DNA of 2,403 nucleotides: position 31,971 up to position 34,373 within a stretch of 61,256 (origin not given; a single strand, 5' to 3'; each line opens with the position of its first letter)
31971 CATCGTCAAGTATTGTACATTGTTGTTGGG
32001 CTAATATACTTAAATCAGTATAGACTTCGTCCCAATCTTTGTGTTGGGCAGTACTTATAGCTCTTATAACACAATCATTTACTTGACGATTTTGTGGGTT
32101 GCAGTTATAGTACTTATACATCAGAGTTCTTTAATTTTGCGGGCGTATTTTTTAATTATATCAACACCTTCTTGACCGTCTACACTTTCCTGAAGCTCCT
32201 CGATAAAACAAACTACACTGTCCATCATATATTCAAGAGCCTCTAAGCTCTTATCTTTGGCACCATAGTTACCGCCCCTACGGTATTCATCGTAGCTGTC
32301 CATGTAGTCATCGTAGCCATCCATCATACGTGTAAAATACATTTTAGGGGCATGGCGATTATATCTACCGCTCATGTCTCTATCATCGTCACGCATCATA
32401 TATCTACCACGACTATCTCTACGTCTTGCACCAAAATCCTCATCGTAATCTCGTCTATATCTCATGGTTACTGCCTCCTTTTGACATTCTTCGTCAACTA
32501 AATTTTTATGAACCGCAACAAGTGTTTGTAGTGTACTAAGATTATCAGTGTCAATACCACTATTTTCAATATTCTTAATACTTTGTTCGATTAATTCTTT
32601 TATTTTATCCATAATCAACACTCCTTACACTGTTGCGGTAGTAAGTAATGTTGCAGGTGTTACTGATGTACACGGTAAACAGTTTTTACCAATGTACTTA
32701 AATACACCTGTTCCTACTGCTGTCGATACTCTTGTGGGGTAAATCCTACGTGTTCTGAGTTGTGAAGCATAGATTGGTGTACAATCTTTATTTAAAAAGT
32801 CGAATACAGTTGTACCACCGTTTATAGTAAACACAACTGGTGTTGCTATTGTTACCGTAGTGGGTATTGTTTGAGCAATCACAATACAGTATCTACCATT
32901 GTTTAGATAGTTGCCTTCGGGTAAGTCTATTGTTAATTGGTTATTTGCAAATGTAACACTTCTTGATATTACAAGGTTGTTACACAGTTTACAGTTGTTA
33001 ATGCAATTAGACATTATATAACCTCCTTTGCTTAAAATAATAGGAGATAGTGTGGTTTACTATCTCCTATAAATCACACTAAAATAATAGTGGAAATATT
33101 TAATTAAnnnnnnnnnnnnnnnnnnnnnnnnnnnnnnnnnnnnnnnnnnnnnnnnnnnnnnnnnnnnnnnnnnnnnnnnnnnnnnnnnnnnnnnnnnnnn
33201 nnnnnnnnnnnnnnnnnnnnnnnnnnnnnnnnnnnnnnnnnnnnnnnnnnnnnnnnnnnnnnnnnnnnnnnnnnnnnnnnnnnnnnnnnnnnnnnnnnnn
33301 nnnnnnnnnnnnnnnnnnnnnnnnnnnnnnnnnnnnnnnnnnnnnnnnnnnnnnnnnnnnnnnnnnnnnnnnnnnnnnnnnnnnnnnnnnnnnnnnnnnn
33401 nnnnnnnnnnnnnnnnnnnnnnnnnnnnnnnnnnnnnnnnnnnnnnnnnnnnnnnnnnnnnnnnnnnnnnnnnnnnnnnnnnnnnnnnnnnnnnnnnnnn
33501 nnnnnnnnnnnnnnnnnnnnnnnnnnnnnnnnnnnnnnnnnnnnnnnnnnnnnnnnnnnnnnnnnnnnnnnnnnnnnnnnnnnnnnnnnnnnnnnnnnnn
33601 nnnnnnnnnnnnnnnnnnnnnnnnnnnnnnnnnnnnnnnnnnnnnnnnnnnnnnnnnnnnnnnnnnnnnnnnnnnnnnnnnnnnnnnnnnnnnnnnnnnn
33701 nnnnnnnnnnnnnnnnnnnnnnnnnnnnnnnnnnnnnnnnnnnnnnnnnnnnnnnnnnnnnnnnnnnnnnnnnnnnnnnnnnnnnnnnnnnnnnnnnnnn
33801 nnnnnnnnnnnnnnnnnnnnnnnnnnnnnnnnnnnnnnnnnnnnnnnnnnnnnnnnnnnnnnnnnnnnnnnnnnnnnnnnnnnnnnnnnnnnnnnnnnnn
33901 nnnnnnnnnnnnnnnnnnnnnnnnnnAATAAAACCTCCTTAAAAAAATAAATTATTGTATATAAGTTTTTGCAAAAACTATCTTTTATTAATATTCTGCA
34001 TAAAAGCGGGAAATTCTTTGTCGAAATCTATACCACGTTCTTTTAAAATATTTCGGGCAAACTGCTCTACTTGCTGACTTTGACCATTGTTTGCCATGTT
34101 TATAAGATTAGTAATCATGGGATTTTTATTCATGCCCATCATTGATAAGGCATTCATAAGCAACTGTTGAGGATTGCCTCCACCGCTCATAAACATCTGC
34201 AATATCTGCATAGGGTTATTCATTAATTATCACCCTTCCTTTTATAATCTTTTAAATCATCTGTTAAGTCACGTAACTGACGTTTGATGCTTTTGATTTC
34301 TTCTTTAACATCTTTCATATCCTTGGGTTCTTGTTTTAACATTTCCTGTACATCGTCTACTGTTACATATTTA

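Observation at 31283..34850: Terminator-bracketed cargo operon of eight compositionally extreme proteins with no recognisable phage function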

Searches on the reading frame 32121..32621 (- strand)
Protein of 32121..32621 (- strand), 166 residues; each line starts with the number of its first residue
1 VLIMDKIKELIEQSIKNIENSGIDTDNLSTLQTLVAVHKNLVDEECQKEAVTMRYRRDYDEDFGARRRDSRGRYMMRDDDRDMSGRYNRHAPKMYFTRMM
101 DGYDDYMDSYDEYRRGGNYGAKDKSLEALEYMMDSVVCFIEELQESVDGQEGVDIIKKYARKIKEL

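Call 3: search_protein_families(library=pfam, max_evalue=0.1, proteins=[window:32121-32621:-])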
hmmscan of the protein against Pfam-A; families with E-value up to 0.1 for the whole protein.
window:32121-32621:- (166 aa): 0 families

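Call 4: search_protein_families(library=phrogs, max_evalue=0.01, proteins=[window:32121-32621:-])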
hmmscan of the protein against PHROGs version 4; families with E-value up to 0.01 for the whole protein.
window:32121-32621:- (166 aa): 1 family
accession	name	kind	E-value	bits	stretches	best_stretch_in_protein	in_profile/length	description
phrog_28802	-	unknown function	9.6e-14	53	1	4-166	2-189/190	-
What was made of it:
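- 32121..32612 (-): g6, 163 aa (166-aa ORF). It has helical ends and an R/D/Y/M-rich disordered centre. phrog_28802 at 9.6e-14 (call 4).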

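Call 15: search_protein_families(library=ncbifam, max_evalue=0.1, proteins=[window:32121-32621:-])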
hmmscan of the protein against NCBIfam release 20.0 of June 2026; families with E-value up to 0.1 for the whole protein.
window:32121-32621:- (166 aa): 0 families

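Call 55: search_protein_families(library=padloc, max_evalue=0.01, proteins=[window:32121-32621:-])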
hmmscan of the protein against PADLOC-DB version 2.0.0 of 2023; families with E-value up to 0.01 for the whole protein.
window:32121-32621:- (166 aa): 0 families

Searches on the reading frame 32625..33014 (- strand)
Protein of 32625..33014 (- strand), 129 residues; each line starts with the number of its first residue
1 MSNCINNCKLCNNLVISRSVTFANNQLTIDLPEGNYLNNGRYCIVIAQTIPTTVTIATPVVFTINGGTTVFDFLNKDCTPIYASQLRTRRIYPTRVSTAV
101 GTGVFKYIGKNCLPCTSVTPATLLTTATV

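Call 3: search_protein_families(library=pfam, max_evalue=0.1, proteins=[window:32625-33014:-])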
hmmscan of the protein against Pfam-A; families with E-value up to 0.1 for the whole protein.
window:32625-33014:- (129 aa): 0 families

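Call 4: search_protein_families(library=phrogs, max_evalue=0.01, proteins=[window:32625-33014:-])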
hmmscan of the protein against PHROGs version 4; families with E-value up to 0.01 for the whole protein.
window:32625-33014:- (129 aa): 0 families

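Call 15: search_protein_families(library=ncbifam, max_evalue=0.1, proteins=[window:32625-33014:-])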
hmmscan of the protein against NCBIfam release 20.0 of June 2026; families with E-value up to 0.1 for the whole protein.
window:32625-33014:- (129 aa): 0 families

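Call 25: find_homologous_proteins(query=window:32625-33014:-)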
Query window:32625-33014:- (129 aa): 127 proteins with E <= 0.001 among 136 candidates; the best 120 are listed.
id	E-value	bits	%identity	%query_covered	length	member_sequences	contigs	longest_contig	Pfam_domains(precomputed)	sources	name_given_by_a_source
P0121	3.6e-77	274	98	99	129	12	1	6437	-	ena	-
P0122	4.5e-77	274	99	100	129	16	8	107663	-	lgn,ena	-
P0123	4.0e-50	187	96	71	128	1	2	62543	-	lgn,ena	-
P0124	5.7e-46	174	68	88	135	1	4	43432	-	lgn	-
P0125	3.8e-45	171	64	92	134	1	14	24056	-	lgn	-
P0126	1.0e-44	169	64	95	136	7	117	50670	-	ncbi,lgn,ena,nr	ncbi:MAG: hypothetical protein HFJ46_02800 [Clostridia bacterium]|nr:hypothetical protein [Clostridi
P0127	2.2e-44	168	65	92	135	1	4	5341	-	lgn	-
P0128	4.9e-44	167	61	94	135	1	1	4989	-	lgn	-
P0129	1.8e-43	165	68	92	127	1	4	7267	-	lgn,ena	-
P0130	2.1e-43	165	63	92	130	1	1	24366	-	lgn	-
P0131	2.3e-43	165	62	94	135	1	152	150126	-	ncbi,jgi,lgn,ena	-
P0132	5.7e-43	164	63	97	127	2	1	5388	-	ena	-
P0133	5.8e-43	164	62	98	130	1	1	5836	-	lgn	-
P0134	7.3e-43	163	65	95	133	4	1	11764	-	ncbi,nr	ncbi:MAG: hypothetical protein MJ244_04410 [Clostridia bacterium]|nr:hypothetical protein [Clostridi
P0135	1.1e-42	163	61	94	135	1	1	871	-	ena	-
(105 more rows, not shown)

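Call 28: search_solved_structures(query=A1, max_evalue=10)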
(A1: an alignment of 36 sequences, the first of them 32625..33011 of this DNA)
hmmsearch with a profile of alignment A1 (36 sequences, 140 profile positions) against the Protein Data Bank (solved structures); distinct sequences matched with E-value up to 10: 1.
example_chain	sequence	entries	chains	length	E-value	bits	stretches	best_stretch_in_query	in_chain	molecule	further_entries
9dv8_A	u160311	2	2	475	0.22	14.5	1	52-129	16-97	Acetate kinase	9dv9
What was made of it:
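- On Ena-type endospore appendage pilins (DUF3992/DUF4183) (g5): No PDB sequence hit (call 28).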

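Call 32: predict_structure(alignment_id=A1)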
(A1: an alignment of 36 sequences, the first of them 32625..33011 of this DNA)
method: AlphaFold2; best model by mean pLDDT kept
length: 128 residues; sequences in the alignment: 36
mean_pLDDT: 81.4   pTM: 0.73
mean pLDDT of the five models: 81.4, 80.9, 78.3, 77.5, 73.2
residues with pLDDT >= 90: 58; 70-90: 44; 50-70: 12; < 50: 14
segments of 3 or more residues with pLDDT < 50: 116-126
pLDDT, mean of each block of 10 residues (from residue 1): 54 91 94 89 92 90 92 90 89 82 85 57 46
secondary structure, 60 per line:
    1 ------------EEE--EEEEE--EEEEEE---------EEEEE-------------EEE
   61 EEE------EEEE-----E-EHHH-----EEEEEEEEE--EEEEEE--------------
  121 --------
elements in order: E13-15 E18-22 E25-30 E40-44 E58-63 E70-73 E90-98 E101-106
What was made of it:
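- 32625..33014 (-): g5, 129 aa. It is an eight-stranded beta-sandwich with an N-terminal CX3CX2C arm. AF2 pLDDT 81 (call 32).
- On Radical-SAM enzymes (CX3CX2C in g5): g5 is 129 aa and all-beta in the model (call 32), with no Pfam Radical_SAM hit (call 3).
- The N-terminal Cys arm of g5 is the low-confidence part of the model (call 32).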

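Call 34: fold_search(model_id=the predicted structure, library=pdb)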
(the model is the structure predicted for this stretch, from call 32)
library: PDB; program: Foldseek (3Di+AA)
matches with E <= 10: 168; with E <= 0.001: 0
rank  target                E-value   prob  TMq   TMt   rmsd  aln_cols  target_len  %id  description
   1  9b45_2                4.5e-02  0.92  0.42  0.19   4.4        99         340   12  Pseudomonas phage Pa193 baseplate complex and tail fiber (released 2024-10-16)
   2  1k3r_A                3.5e-01  0.41  0.30  0.17   6.5        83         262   14  Crystal Structure of the Methyltransferase with a Knot from Methanobacterium thermoautotrophicum (released 2002-05-15)
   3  2pqa_A                4.5e-01  0.10  0.26  0.26  12.0       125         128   10  Crystal Structure of Full-length Human RPA 14/32 Heterodimer (released 2007-11-13)
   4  1k3r_B                4.8e-01  0.35  0.31  0.17   6.3        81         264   12  Crystal Structure of the Methyltransferase with a Knot from Methanobacterium thermoautotrophicum (released 2002-05-15)
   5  9f4a_LS               5.5e-01  0.11  0.24  0.07   7.9        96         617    7  Interface between baseplate cup and extended tail tube/sheath of Klebsiella phage KP1 variant vB_Kpn_Lilla1 (released 2025-05-14)
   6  4jpb_A                6.2e-01  0.21  0.31  0.30  12.8       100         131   11  The structure of a ternary complex between CheA domains P4 and P5 with CheW and with an unzipped fragment of TM14, a c (released 2013-08-28)
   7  2k52_MODEL_1_A        6.6e-01  0.41  0.36  0.55   4.8        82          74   12  Structure of uncharacterized protein MJ1198 from Methanocaldococcus jannaschii. Northeast Structural Genomics  (released 2008-07-15)
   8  3kdf_D                7.4e-01  0.10  0.25  0.27  11.6       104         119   10  X-ray Crystal Structure of the Human Replication Protein A Complex from Wheat Germ Cell Free Expression (released 2009-12-01)
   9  2pi2_B                9.0e-01  0.08  0.25  0.26  12.0       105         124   13  Full-length Replication protein A subunits RPA14 and RPA32 (released 2007-10-16)
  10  9a72_B                1.0e+00  0.15  0.30  0.25  11.1        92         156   11  Integrative model of YFMS-CHEW by crosslinking MS and deep learning (released 2024-09-18)
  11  6o81_L                1.2e+00  0.15  0.29  0.16   5.9        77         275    8  Electron cryo-microscopy of the eukaryotic translation initiation factor 2B bound to translation initiation factor 2 f (released 2019-05-15)
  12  1kl9                  1.2e+00  0.04  0.13  0.11   4.9        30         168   23  Crystal structure of the N-terminal segment of Human eukaryotic initiation factor 2alpha (released 2002-03-11)
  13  5gm3_B                1.4e+00  0.03  0.15  0.09  11.8       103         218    6  Crystal structure of FI-CMCase from Aspergillus aculeatus F-50 (released 2017-05-17)
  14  1b3q_A                1.5e+00  0.11  0.30  0.12  12.5       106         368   11  CRYSTAL STRUCTURE OF CHEA-289, A SIGNAL TRANSDUCING HISTIDINE KINASE (released 1999-12-15)
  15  2z6k_A                1.5e+00  0.07  0.28  0.28  13.1       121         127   13  Crystal structure of full-length human RPA14/32 heterodimer (released 2007-12-04)
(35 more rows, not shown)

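Call 36: search_dna_similar(query=window:32625-33014:-, collection=phages, mode=protein, max_rows=40, max_evalue=0.01)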
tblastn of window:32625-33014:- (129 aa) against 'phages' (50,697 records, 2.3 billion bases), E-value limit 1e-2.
Records with a match: 4; places in all: 4; records where one place covers at least 80% of the query: 0.
Best place of each record, by identity: <60% 4.
By first word of the organism name: Bacteriophage 3; bajarodcaudo 1.
By host as written in the record: - 4.
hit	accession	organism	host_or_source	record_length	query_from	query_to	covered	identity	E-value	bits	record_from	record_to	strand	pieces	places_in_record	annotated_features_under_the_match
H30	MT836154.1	Bacteriophage sp.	human fecal samples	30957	15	112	76%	52.5%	2e-12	68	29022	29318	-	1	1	record has no annotation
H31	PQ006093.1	bajarodcaudo virus 2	Neotoma bryanti feces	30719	15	112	76%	51.0%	2e-7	54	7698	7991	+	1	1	hypothetical protein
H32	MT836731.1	Bacteriophage sp.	human fecal samples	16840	15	112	76%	50.5%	2e-11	65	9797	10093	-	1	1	record has no annotation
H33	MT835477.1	Bacteriophage sp.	human fecal samples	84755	15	109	74%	48.4%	2e-9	59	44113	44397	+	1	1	record has no annotation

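Call 55: search_protein_families(library=padloc, max_evalue=0.01, proteins=[window:32625-33014:-])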
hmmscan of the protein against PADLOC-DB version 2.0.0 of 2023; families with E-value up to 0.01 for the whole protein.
window:32625-33014:- (129 aa): 0 families

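Call 95: fold_search(model_id=the predicted structure, library=viral)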
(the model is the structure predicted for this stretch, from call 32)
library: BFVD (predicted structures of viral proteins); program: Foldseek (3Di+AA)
matches with E <= 10: 433; with E <= 0.001: 21
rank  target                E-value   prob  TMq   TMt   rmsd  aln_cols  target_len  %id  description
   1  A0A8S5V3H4            3.4e-15  1.00  0.82  0.86   3.5       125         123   46  Uncharacterized protein [Myoviridae sp. ctk6V34]
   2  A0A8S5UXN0            2.9e-11  1.00  0.69  0.67  10.5       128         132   35  Uncharacterized protein [Podoviridae sp. ctW0z17]
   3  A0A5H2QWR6            2.3e-10  1.00  0.71  0.72   7.1       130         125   30  (no name in the UniProt tables at hand)
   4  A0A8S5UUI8            1.7e-08  1.00  0.62  0.49   4.7       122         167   21  Uncharacterized protein [Myoviridae sp. ctP6q2]
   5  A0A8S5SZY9            2.8e-07  1.00  0.68  0.79   2.5       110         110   19  Uncharacterized protein [Myoviridae sp. ctWb16]
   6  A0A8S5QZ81            1.6e-05  1.00  0.63  0.66   3.2       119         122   10  Uncharacterized protein [Siphoviridae sp. ctyvQ1]
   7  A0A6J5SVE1            8.7e-05  1.00  0.52  0.14   6.7       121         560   14  Uncharacterized protein (Fragment) [uncultured Caudovirales phage]
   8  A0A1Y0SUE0            8.7e-05  1.00  0.44  0.21   5.2       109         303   15  Uncharacterized protein [Pseudomonas phage Skulduggery]
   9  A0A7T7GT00            9.3e-05  1.00  0.45  0.08   3.8        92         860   18  (no name in the UniProt tables at hand)
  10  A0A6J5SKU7            9.3e-05  1.00  0.49  0.17   6.5       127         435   15  Uncharacterized protein (Fragment) [uncultured Caudovirales phage]
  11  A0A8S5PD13            1.4e-04  1.00  0.37  0.26  12.4       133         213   10  Uncharacterized protein [Podoviridae sp. ctfAL26]
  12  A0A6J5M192            1.6e-04  1.00  0.49  0.14   6.5       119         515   20  Collagen triple helix repeat [uncultured Caudovirales phage]
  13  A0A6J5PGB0            1.7e-04  1.00  0.44  0.17   8.2       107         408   16  Coiled stalk of trimeric autotransporter adhesin [uncultured Caudovirales phage]
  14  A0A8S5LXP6            2.1e-04  1.00  0.57  0.26   2.9        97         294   13  DUF7841 domain-containing protein [CrAss-like virus sp. ctRQZ5]
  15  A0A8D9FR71            3.0e-04  1.00  0.53  0.10   6.6       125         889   10  Triple helix repeat-containing collagen [uncultured marine phage]
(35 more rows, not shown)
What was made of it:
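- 32625..33014 (-): BFVD matches to fibre C-terminal knobs and to a crAss-like DUF7841 protein (call 95).
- On BclA_C / C1q-TNF-like knob (g5): Matches to the C-termini of fibre proteins in BFVD have E 1e-4 to 1e-2 and TMq 0.44-0.57 (call 95).
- A DUF7841 protein also contains a region matching the g5 model (call 95). The g5 fold is that of virion fibre tips (call 95). BFVD gives 21 hits at E <= 1e-3 with TMq 0.44-0.57 for the fibre proteins (call 95).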

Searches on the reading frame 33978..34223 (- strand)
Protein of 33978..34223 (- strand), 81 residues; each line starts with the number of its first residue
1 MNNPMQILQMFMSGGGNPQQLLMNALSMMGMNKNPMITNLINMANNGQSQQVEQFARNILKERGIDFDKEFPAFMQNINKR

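Call 3: search_protein_families(library=pfam, max_evalue=0.1, proteins=[window:33978-34223:-])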
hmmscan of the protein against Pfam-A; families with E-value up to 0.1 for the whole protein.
window:33978-34223:- (81 aa): 1 family
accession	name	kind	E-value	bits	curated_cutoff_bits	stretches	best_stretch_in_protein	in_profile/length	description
PF10788.14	DUF2603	-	0.04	14.4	25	1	34-80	58-105/137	Protein of unknown function (DUF2603)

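Call 4: search_protein_families(library=phrogs, max_evalue=0.01, proteins=[window:33978-34223:-])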
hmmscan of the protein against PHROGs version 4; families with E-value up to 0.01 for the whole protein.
window:33978-34223:- (81 aa): 0 families

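Call 15: search_protein_families(library=ncbifam, max_evalue=0.1, proteins=[window:33978-34223:-])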
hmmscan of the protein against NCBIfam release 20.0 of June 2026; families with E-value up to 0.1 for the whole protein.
window:33978-34223:- (81 aa): 1 family
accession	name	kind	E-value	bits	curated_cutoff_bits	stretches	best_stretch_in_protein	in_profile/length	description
TIGR02407.1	ectoine_ectB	equivalog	0.078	11.6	552.2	1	16-73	51-105/412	diaminobutyrate--2-oxoglutarate transaminase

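Call 55: search_protein_families(library=padloc, max_evalue=0.01, proteins=[window:33978-34223:-])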
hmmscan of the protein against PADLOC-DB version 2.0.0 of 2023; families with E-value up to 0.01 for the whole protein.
window:33978-34223:- (81 aa): 0 families

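Call 72: search_protein_families(library=pfam, alignment_id=A8, max_evalue=1)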
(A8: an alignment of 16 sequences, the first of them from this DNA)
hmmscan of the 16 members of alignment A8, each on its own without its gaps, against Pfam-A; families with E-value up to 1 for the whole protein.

A. member 1, seq(81 aa): 1 family
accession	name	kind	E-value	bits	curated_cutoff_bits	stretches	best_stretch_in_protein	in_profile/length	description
PF10788.14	DUF2603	-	0.04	14.4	25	1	34-80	58-105/137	Protein of unknown function (DUF2603)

B. families by the number of members that match (of 16 scanned): 45 families (the first 25 are shown)
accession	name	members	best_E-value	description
PF19443.4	DAHL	2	0.0029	DAHL domain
PF09280.16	XPC-binding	2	0.03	XPC-binding domain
PF03432.20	Relaxase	1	0.0036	MobA/VirD2-like, nuclease domain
PF21983.2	NikA-like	1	0.0045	Mobilization protein NikA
PF05213.18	Corona_NS2A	1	0.0045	Coronavirus NS2A protein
PF18579.7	Raf1_HTH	1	0.0053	Rubisco accumulation factor 1 helix turn helix domain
PF16805.11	Trans_coact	1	0.0082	Phage late-transcription coactivator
PF23556.1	TPR_Vps41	1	0.0088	Vps41 TPR-like region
PF05402.18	PqqD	1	0.011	Coenzyme PQQ synthesis protein D (PqqD)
PF22106.1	NGO1945_C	1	0.016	NGO1945 C-terminal domain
PF20155.4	TMP_3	1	0.016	Tape measure protein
PF07742.17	BTG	1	0.017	BTG family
PF11212.13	DUF2999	1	0.018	Protein of unknown function (DUF2999)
PF16928.10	Inj_translocase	1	0.018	DNA/protein translocase of phage P22 injectosome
PF04216.18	FdhE_N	1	0.019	FdhE, N-terminal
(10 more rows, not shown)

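Call 73: search_solved_structures(query=A8, max_evalue=10)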
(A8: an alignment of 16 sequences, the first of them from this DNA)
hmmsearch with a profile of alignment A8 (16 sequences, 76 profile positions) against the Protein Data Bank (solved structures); distinct sequences matched with E-value up to 10: 19.
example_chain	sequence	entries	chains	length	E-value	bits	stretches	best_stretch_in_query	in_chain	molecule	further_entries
7bqq_A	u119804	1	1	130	9.1e-07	32.3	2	34-72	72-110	Gogy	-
8j07_10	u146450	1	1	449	0.00019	24.9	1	10-70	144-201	Dynein regulatory complex protein 10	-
2xny_M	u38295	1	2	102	0.0033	20.9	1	13-67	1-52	M PROTEIN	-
2oto_A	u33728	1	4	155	0.0085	19.6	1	13-67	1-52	M protein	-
2hz8_A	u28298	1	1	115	0.064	16.8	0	21-68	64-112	De novo designed diiron protein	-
7unh_A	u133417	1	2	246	0.26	14.9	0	23-55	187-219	SP2 designed chlorophyll dimer protein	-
8r0s_A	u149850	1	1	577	0.28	14.8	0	42-74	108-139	Enzymatic polyprotein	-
7uni_A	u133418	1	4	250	0.28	14.7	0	23-55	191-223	SP2-ZnPPaM designed chlorophyll dimer protein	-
9fqr_Oj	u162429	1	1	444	0.64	13.6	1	10-70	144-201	Dynein regulatory complex protein 10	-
3f02_A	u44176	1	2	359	0.74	13.4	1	11-73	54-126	Neuroserpin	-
9h3g_BT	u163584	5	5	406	0.83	13.2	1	17-60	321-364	Large ribosomal subunit protein uL4z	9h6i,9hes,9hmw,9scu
3fgq_A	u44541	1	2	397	1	12.9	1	11-73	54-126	Neuroserpin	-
3f5n_A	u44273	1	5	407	1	12.9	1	11-73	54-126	Neuroserpin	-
9l08_A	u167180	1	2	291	1.2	12.7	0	38-62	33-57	Covalently Connected Cytochrome c555 trimer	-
6es5_B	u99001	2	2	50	1.8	12.2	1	7-40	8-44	NCBD | Nuclear co-activator binding domain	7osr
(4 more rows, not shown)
